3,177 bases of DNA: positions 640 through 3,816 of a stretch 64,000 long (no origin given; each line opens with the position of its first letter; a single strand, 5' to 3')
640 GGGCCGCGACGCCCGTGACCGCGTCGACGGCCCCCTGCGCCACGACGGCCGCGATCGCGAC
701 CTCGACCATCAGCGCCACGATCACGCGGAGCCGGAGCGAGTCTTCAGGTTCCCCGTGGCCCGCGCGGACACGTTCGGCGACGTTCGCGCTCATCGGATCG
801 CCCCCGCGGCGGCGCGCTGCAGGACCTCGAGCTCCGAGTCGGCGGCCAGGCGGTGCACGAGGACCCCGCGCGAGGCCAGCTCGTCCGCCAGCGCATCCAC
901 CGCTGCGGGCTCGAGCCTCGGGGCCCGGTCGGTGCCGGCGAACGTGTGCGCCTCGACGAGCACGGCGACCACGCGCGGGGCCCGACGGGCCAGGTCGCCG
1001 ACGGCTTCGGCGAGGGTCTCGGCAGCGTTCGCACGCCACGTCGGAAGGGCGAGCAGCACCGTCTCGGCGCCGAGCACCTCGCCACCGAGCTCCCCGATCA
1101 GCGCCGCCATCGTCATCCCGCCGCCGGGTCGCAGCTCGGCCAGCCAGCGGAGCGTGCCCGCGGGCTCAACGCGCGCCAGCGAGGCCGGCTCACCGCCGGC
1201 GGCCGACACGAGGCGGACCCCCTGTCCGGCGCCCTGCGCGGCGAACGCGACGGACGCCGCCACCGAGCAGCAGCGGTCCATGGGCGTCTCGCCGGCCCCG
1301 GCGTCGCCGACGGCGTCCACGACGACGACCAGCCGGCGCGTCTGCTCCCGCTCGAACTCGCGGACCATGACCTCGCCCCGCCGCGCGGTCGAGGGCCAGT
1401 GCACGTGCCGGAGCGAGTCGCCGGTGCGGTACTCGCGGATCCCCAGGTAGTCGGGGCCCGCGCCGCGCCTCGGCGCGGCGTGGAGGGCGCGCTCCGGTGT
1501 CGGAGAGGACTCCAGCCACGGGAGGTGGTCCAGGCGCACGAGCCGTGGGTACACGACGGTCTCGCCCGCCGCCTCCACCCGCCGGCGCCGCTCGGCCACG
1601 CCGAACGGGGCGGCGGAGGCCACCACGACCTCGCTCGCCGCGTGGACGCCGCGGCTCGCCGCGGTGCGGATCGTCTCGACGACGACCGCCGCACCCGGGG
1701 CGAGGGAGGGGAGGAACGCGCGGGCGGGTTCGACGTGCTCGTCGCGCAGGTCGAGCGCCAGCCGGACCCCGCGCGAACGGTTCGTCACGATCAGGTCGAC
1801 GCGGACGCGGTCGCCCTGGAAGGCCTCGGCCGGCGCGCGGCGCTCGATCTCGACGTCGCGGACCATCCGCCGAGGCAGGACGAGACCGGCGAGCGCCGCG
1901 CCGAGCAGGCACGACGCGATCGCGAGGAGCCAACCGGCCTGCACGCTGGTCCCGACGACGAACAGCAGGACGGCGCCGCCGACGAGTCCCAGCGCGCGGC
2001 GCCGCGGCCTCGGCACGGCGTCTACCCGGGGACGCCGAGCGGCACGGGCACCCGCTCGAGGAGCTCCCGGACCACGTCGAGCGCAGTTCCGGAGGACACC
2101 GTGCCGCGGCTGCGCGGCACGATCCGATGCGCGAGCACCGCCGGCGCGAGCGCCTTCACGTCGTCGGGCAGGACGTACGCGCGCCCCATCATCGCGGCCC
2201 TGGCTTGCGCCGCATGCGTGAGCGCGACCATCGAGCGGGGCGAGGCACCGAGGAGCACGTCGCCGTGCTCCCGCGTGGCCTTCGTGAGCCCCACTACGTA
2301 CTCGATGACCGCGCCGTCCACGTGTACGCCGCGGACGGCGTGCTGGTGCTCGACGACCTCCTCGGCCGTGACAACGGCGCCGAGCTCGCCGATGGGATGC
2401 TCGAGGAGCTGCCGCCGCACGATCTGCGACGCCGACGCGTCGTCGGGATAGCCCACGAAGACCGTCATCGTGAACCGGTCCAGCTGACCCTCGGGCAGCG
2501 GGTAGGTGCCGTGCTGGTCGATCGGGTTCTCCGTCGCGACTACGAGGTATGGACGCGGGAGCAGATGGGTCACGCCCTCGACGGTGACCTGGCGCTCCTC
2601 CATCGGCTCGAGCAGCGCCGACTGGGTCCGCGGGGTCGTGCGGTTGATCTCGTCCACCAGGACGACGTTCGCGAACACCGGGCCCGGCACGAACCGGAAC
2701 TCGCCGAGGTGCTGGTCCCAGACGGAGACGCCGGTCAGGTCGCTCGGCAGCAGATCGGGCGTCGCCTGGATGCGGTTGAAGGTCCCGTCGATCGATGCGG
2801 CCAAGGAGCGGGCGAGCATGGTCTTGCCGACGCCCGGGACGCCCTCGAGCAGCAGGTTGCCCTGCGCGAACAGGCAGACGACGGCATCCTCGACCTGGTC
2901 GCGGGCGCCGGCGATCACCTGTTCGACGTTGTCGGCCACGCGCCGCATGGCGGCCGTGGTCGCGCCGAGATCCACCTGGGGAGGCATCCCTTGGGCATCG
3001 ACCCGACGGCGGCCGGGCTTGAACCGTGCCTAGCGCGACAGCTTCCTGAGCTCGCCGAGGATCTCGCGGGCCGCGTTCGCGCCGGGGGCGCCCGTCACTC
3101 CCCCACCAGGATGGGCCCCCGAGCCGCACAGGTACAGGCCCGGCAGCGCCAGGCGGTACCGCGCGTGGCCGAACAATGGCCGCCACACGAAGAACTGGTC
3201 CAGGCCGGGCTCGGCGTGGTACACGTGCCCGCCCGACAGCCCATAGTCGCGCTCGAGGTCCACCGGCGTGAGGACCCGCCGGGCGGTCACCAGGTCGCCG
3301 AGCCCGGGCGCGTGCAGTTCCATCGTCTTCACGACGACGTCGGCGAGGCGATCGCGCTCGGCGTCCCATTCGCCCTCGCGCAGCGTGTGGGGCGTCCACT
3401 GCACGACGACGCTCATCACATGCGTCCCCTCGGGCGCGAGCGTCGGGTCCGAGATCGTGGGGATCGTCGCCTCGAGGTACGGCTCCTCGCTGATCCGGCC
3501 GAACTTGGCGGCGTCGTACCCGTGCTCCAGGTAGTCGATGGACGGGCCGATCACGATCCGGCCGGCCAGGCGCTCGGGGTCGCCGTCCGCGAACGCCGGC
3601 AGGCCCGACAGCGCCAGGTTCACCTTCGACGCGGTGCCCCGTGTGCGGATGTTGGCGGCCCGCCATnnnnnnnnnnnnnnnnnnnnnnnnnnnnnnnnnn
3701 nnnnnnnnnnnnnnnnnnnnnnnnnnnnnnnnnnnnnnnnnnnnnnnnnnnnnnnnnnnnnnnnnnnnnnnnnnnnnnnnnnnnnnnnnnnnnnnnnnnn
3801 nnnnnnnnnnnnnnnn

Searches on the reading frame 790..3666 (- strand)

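Call 63: search_protein_families(library=pfam, proteins=[window:790-3666:-], max_evalue=0.001)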
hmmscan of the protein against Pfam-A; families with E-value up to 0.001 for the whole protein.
window:790-3666:- (958 aa): 1 family
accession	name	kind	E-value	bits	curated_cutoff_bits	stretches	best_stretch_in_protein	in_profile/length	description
PF01882.25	DUF58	-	1.2e-12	48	23.4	1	743-824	2-86/216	Protein of unknown function DUF58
